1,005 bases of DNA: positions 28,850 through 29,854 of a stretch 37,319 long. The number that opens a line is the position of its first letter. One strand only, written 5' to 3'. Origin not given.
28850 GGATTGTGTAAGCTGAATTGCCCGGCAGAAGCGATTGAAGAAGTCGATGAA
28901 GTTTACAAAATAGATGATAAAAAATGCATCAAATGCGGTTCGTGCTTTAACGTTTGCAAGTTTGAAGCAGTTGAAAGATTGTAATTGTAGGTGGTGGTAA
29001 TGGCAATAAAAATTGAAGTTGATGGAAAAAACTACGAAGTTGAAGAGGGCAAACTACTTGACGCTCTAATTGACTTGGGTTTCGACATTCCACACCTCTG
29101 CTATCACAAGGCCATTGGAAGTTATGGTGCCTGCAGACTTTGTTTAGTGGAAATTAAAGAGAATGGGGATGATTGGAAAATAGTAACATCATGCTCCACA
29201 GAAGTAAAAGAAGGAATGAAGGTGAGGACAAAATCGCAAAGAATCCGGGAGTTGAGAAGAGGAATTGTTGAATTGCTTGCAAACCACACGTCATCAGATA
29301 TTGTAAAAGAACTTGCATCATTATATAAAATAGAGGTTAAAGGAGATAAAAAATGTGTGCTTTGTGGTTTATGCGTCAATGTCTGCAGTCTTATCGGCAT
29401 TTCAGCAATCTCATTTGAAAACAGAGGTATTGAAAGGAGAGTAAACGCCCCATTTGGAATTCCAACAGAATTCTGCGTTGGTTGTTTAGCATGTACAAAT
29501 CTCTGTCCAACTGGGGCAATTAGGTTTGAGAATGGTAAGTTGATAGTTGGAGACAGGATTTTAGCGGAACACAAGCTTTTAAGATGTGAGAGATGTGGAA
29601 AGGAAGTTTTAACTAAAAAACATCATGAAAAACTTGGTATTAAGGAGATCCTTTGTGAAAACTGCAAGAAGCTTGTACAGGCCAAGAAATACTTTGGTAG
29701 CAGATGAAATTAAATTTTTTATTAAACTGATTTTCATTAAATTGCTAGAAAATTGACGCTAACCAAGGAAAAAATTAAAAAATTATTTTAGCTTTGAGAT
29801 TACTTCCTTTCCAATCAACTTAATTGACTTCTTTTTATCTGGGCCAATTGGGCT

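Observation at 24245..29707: cooF-cooS followed by a HydBC/HoxEFU-type flavin module with no hydrogenase or FDH partner: candidate NAD(P)-linked or electron-bifurcating CO dehydrogenase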

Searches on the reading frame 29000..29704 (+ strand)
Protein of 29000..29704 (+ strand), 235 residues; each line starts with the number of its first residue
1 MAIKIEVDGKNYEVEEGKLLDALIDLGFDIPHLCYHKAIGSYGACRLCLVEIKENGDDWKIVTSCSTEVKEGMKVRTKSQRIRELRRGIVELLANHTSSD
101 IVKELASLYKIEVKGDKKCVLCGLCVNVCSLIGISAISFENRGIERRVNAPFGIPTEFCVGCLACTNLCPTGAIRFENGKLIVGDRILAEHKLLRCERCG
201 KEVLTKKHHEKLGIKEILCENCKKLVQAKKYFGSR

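Call 7: search_protein_families(library=pfam, proteins=[window:29000-29704:+])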
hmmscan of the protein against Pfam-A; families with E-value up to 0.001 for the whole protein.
window:29000-29704:+ (235 aa): 9 families
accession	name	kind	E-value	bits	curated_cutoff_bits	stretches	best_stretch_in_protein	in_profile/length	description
PF13510.11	Fer2_4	-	1.3e-17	64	22.8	1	2-79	3-81/82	2Fe-2S iron-sulfur cluster binding domain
PF12838.12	Fer4_7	-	1.2e-09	38.9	27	1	118-173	1-52/52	4Fe-4S dicluster domain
PF14697.11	Fer4_21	-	1.4e-07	31.9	35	1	116-175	5-58/59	4Fe-4S dicluster domain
PF00111.32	Fer2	-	4e-07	30.3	21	1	6-67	2-74/77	2Fe-2S iron-sulfur cluster binding domain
PF00037.32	Fer4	-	7.1e-06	26.1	21.1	1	156-175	5-24/24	4Fe-4S binding domain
PF13187.11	Fer4_9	-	4.6e-05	23.8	27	0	159-201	2-42/52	4Fe-4S dicluster domain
PF13237.11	Fer4_10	-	6.9e-05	23.1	25.5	1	115-170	5-53/53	4Fe-4S dicluster domain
PF13484.11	Fer4_16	-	0.00036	21.7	30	0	159-224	2-61/66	4Fe-4S double cluster binding domain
PF12797.12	Fer4_2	-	0.00042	20.6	24.5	0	155-171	6-22/22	4Fe-4S binding domain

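Call 8: search_protein_families(library=ncbifam, proteins=[window:29000-29704:+])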
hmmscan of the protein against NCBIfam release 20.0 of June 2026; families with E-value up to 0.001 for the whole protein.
window:29000-29704:+ (235 aa): 33 families (the best 25 are shown)
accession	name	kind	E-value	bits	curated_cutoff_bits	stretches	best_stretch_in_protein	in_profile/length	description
NF040763.1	FeFe_hydrog_A6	exception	1.3e-34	119.6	765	2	3-97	1-94/571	NADH-dependent [FeFe] hydrogenase, group A6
NF005745.0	PRK07569.1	equivalog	8.8e-29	100.5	333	2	5-95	6-97/238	bidirectional hydrogenase complex protein HoxU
TIGR01973.1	NuoG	equivalog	3.1e-25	89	470.05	1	5-96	1-91/606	NADH-quinone oxidoreductase subunit NuoG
NF009454.0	PRK12814.1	equivalog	2.8e-17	62.4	916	1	3-100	4-99/657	putative NADPH-dependent glutamate synthase small subunit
NF040762.1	Hydr_FeFe_Clost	exception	4.3e-16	58.6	900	1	4-97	2-94/572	ferredoxin hydrogenase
NF005895.0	PRK07860.1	equivalog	1.9e-14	52.7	802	1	3-96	18-112/811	NADH-quinone oxidoreductase subunit G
NF006305.0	PRK08493.1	equivalog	4.2e-14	51.6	591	1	3-92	2-87/819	NADH-quinone oxidoreductase subunit G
NF038196.1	ferrodoxin_EFR1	subfamily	3.4e-11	43.7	75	2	50-178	118-233/242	EFR1 family ferrodoxin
TIGR01971.1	NuoI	subfamily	1.1e-10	41.1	113.05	1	113-176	39-100/121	NADH-quinone oxidoreductase, chain I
NF042909.1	FMH_DH_FwdF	exception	4.6e-08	32.6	375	1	96-200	35-147/336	tungsten-dependent formylmethanofuran dehydrogenase subunit FwdF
TIGR02512.1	FeFe_hydrog_A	subfamily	6e-08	32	405.95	1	117-178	7-71/375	[FeFe] hydrogenase, group A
NF045874.1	Vhu_polyferre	exception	1.2e-07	30.8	600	2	118-184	88-155/381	F420-non-reducing hydrogenase associated-polyferredoxin VhuB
NF006183.0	PRK08318.1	equivalog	9.2e-07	28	335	1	97-178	322-399/422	NAD-dependent dihydropyrimidine dehydrogenase subunit PreA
NF004536.0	PRK05888.1-1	equivalog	1.5e-06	27.7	212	1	112-177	53-117/180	NADH-quinone oxidoreductase subunit NuoI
NF006221.0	PRK08348.1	subfamily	4.1e-06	26.5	124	1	117-210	44-127/136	NADH-plastoquinone oxidoreductase subunit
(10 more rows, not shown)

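Call 17: search_solved_structures(query=window:29000-29704:+, max_evalue=0.00001, show_alignments=4)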
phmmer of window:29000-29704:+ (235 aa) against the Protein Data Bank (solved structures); distinct sequences matched with E-value up to 0.00001: 76 (the best 60 are shown).
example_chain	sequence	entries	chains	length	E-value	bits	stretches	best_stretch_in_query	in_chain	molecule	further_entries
9mqx_A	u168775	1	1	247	2.5e-33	118.8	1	4-231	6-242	NADH:ubiquinone oxidoreductase chain G-like protein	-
9bov_A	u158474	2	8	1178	1.3e-27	100.1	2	3-97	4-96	Molybdopterin oxidoreductase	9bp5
8a6t_A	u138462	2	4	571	1.5e-26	96.6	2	3-100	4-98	Electron bifurcating hydrogenase subunit HydA1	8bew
7p5h_A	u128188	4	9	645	2.6e-26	95.8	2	4-97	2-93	Fe-hydrogenase, subunit alpha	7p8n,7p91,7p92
8oh5_C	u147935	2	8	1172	5e-24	88.3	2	3-98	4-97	Formate dehydrogenase-O, major subunit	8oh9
7t2r_A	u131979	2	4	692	1.7e-21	80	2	3-94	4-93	NiFe hydrogenase subunit A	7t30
9wxb_B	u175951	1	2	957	9.7e-19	71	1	4-95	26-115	Formate dehydrogenase alpha subunit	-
7q5y_A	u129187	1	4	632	1.1e-18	70.8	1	3-94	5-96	NADH dehydrogenase I chain G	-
6tg9_A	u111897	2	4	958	6.6e-18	68.3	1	4-95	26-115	Formate dehydrogenase subunit alpha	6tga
7q4v_A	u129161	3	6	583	1e-17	67.6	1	4-97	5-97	Iron hydrogenase HydA1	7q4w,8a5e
5xf9_B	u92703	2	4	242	1.5e-17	67.1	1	19-94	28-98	NAD-reducing hydrogenase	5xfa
9taj_G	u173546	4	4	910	5.5e-17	65.3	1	4-97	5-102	NADH-quinone oxidoreductase subunit G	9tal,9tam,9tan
7p63_G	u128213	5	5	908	6.8e-17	65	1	5-97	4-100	NADH-quinone oxidoreductase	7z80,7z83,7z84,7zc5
7awt_G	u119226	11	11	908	6.8e-17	65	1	5-97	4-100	NADH-quinone oxidoreductase | NADH-quinone oxidoreductase subunit G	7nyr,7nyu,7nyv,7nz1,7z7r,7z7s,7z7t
7p61_G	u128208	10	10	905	8.4e-17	64.7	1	5-97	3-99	NADH-quinone oxidoreductase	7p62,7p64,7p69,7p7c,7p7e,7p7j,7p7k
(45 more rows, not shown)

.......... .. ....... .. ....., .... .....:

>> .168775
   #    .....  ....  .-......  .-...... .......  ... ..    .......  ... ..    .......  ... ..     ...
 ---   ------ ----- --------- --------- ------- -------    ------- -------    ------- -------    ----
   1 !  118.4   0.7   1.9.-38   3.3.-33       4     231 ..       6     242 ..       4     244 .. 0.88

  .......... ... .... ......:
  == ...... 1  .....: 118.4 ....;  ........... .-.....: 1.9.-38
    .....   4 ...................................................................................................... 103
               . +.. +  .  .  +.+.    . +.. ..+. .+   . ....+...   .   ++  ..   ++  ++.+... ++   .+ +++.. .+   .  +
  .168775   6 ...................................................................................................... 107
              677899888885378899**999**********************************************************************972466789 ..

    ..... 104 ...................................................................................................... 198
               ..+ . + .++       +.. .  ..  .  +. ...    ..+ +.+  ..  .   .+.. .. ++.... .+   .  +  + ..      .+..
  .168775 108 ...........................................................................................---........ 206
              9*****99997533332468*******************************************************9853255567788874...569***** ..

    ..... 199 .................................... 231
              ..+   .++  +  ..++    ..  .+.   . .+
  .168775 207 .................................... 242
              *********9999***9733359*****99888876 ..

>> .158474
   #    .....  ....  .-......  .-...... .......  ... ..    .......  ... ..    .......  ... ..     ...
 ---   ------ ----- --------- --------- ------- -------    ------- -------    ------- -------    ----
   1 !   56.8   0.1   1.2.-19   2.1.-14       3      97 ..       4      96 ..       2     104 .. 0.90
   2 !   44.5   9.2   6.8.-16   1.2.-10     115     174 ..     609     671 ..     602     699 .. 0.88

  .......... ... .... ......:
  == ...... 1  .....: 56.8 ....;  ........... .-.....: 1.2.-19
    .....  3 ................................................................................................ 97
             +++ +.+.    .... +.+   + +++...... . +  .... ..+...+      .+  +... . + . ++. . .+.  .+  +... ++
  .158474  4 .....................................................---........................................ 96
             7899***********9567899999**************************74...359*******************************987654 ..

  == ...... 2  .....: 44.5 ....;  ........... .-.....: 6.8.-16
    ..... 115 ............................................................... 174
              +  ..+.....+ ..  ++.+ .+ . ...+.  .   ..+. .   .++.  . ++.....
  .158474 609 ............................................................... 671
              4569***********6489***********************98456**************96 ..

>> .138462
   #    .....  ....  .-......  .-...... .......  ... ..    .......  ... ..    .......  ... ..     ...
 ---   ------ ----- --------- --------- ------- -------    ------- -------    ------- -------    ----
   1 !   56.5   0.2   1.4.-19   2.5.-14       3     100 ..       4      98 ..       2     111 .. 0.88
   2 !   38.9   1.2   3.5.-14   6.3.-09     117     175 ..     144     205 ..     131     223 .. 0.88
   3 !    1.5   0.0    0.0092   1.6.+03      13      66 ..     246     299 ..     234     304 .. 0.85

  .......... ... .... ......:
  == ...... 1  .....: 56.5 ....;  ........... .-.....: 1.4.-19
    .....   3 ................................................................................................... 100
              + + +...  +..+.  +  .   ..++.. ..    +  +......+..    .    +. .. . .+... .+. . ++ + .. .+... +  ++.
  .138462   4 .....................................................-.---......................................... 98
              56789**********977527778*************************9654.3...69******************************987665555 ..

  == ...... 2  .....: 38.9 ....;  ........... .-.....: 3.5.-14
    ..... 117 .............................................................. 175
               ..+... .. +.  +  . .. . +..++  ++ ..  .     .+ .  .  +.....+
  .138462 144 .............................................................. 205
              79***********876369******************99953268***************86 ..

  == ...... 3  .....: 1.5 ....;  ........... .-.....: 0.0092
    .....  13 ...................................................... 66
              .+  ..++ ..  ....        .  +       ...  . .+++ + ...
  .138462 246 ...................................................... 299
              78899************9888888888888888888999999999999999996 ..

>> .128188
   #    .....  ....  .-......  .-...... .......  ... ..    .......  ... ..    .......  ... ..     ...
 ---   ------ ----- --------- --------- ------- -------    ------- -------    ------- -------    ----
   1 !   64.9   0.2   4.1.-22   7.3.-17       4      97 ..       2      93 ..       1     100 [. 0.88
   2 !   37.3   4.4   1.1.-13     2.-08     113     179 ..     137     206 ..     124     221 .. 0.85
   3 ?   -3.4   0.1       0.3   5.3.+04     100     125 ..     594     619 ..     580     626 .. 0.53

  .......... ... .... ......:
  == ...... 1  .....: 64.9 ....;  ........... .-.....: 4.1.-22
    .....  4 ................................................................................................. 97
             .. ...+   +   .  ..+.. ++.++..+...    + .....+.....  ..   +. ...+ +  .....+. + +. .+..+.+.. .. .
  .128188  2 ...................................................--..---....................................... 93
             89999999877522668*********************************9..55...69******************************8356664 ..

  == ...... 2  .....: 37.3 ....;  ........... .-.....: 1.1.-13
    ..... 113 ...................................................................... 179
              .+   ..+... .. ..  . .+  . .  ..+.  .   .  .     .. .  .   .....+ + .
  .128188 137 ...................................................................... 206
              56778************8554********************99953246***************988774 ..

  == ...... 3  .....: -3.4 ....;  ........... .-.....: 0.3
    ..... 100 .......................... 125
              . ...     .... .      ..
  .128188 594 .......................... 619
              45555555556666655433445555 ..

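Call 43: find_homologous_proteins(query=window:29000-29704:+, max_evalue=1e-10)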
Query window:29000-29704:+ (235 aa): 759 proteins with E <= 1e-10 among 1150 candidates; the best 120 are listed.
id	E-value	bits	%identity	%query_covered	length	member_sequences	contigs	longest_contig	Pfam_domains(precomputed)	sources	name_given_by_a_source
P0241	2.4e-150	517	98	100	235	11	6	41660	PF14697.12,PF13510.12,PF00111.33,PF00037.33,PF12838.13,PF13237.12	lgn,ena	-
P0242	4.2e-128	444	82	99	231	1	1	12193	PF14697.12,PF13510.12,PF00111.33,PF00037.33,PF13484.12,PF12838.13,PF13237.12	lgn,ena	-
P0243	6.2e-122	424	79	99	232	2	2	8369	PF14697.12,PF13510.12,PF00111.33,PF00037.33,PF13484.12,PF12838.13,PF13237.12,PF13187.12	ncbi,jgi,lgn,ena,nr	ncbi:hypothetical protein DRO97_04345 [Archaeoglobales archaeon]|nr:MAG: hypothetical protein DRO97_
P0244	1.2e-113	396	73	98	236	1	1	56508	PF14697.12,PF13510.12,PF00111.33,PF00037.33,PF12838.13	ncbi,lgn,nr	ncbi:MAG: (2Fe-2S)-binding protein [Archaeoglobus sp.]|nr:(2Fe-2S)-binding protein [Archaeoglobus sp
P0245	1.9e-113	396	73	97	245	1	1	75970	PF14697.12,PF13510.12,PF00037.33,PF12838.13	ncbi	-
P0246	5.2e-112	391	71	98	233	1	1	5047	PF14697.12,PF13510.12,PF00111.33,PF12838.13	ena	-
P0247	4.6e-102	359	65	99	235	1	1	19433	PF14697.12,PF13510.12,PF00111.33,PF00037.33,PF12838.13,PF13237.12,PF13183.12,PF13187.12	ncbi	-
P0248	5.8e-101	355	65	99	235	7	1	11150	PF14697.12,PF13510.12,PF00111.33,PF00037.33,PF12838.13,PF13237.12,PF13183.12,PF13187.12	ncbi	-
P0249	6.2e-101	355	65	99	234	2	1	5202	PF14697.12,PF13510.12,PF12837.13,PF00037.33,PF12838.13,PF13237.12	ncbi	-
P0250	5.0e-100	352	64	99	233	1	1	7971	PF14697.12,PF13510.12,PF00111.33,PF00037.33,PF12838.13,PF13237.12,PF13187.12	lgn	-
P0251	1.1e-97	344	64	99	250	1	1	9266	PF14697.12,PF13510.12,PF00111.33,PF00037.33,PF12838.13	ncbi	-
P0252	4.7e-93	329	61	99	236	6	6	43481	PF14697.12,PF13510.12,PF12837.13,PF00037.33,PF12838.13,PF13237.12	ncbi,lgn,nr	ncbi:MAG: bidirectional [NiFe] hydrogenase diaphorase subunit [Archaeoglobaceae archaeon]|nr:bidirec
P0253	2.2e-86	307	59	99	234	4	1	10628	PF08209.18,PF14697.12,PF13510.12,PF00037.33,PF12838.13,PF13237.12,PF13183.12,PF13187.12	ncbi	-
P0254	4.9e-85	303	59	97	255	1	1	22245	PF14697.12,PF13510.12,PF00111.33,PF00037.33,PF12838.13,PF13237.12,PF13187.12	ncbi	-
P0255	1.3e-82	295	57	97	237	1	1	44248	PF14697.12,PF13510.12,PF00037.33,PF12838.13,PF13237.12,PF13187.12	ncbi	-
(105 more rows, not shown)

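Call 45: find_related_loci(query=A1, collection=genome_contigs, flank=10000)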
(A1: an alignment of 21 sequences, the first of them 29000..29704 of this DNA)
Query A1 (235 aa) in genome_contigs; peptide patterns used: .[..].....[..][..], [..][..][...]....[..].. (x = any residue, [..] = any of these).
600 stretches matched a pattern (row limit reached: there are more); 590 encode a relative of the query (tblastn E <= 1e-3); the best 80 are kept; 80 distinct loci.
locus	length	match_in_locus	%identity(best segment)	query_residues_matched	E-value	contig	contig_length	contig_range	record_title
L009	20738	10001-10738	39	5-234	1e-47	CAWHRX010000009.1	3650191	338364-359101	MAG: uncultured Acidobacteriota bacterium isolate MFD05580.bin.1.127 genome assembly, contig: contig_4695, whole genome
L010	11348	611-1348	39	5-234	2e-47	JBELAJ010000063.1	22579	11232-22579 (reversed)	MAG: Terriglobia bacterium isolate SPRUCE 90 SPRUCE_90_63, whole genome shotgun sequence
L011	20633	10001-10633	44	3-206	1e-46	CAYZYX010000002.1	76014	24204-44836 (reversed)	MAG TPA_asm: uncultured Clostridia bacterium isolate binchicken_co19_596 genome assembly, contig: NODE_269_length_76014_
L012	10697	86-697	45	3-199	6e-46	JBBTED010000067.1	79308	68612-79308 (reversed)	MAG: Candidatus Firestonebacteria bacterium isolate H52-bin162_1 H52_bin162_1_000000000067, whole genome shotgun sequenc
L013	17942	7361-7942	44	3-190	6e-45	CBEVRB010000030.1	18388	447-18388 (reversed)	MAG TPA_asm: uncultured bacterium isolate SRR24791474_binner12_Refined_27 genome assembly, contig: ERZ25515408.665, whol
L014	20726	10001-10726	37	3-231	2e-44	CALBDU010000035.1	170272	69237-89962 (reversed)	MAG TPA_asm: uncultured Clostridium sp. isolate SRR3330203_bin.119_CONCOCT_v1.1_MAG genome assembly, contig: ERZ724088.7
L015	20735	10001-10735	36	3-231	2e-44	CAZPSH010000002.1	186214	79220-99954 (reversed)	MAG TPA_asm: uncultured Thermoanaerobaculia bacterium isolate binchicken_co220_43 genome assembly, contig: NODE_12_lengt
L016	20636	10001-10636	40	3-200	3e-44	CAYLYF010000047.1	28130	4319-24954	MAG TPA_asm: uncultured Thermodesulfobacteriota bacterium isolate binchicken_co47_113 genome assembly, contig: NODE_1076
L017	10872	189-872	38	17-231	5e-44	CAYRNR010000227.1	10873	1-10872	MAG TPA_asm: uncultured Rickettsiales bacterium isolate SRP167671_co1_47 genome assembly, contig: NODE_7173_length_10873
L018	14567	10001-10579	44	1-185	7e-44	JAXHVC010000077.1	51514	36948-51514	MAG: Chloroflexota bacterium isolate MAG67_tar_biofilm MAG67_77, whole genome shotgun sequence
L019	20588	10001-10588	44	3-192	5e-44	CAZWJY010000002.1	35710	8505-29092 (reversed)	MAG TPA_asm: uncultured bacterium isolate binchicken_co349_111 genome assembly, contig: NODE_186_length_35710_cov_15.329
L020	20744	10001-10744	38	5-234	9e-44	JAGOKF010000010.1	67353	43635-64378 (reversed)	Myxococcota bacterium isolate Go_SlDig_bin_299 Go_SlDig_985_length_67353_cov_7.184676, whole genome shotgun sequence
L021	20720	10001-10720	39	3-230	4e-43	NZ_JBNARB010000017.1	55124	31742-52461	MAG: Thermovenabulum sp. isolate Kamch4316-2DMB-04 bin21.fa-17, whole genome shotgun sequence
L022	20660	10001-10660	41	3-212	7e-43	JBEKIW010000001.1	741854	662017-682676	MAG: Dehalococcoidia bacterium isolate SPRUCE 309 SPRUCE_309_1, whole genome shotgun sequence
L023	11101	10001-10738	39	3-231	6e-43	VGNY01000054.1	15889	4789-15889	MAG: Chloroflexi bacterium isolate M_DeepCast_200m_mx_194 M_DeepCast_200m_mx_194_Ga0194113_10005747, whole genome shotgu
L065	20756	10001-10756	36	3-235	2e-38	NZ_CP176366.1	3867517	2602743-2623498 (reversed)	Methanospirillum stamsii strain Pt1 chromosome, complete genome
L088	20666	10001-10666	40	1-212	3e-37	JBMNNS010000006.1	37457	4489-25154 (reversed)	MAG: Dethiobacteria bacterium isolate SBF912SR3HQ0001 scaffold_1534_c1, whole genome shotgun sequence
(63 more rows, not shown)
